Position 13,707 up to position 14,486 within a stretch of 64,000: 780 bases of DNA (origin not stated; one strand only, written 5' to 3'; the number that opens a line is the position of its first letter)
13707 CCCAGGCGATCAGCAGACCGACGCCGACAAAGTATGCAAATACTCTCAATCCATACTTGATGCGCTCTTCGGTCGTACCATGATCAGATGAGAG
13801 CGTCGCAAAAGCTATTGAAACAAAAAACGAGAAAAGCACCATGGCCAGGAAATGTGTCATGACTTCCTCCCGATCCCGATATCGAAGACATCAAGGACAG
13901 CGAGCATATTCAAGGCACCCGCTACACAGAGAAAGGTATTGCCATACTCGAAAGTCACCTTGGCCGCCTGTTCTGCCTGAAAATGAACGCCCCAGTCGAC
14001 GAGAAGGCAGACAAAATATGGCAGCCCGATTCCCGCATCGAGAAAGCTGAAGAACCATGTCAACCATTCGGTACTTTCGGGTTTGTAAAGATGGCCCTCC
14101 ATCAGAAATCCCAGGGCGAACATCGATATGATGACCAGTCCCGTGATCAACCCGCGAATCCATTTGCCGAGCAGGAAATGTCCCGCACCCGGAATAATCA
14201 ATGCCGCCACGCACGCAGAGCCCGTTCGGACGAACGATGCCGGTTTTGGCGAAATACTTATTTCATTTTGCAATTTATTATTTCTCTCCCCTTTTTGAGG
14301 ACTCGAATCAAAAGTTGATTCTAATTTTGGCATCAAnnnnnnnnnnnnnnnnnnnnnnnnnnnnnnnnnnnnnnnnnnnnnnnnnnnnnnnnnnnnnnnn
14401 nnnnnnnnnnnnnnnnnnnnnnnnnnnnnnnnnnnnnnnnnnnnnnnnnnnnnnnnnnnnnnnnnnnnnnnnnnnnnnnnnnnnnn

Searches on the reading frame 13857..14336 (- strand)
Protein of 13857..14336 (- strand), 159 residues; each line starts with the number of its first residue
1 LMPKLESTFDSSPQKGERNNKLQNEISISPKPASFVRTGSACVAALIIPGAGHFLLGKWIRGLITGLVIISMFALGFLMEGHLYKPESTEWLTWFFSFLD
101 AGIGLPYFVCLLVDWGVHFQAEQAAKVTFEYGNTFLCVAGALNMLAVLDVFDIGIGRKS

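Call 78: search_protein_families(library=pfam, proteins=[window:13857-14336:-], max_evalue=0.001)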
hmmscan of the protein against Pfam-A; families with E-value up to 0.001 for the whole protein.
window:13857-14336:- (159 aa): 1 family
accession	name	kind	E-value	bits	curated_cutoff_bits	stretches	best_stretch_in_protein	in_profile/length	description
PF20382.3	DUF6677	-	3.3e-32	111.9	24.3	1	41-158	2-115/116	Family of unknown function (DUF6677)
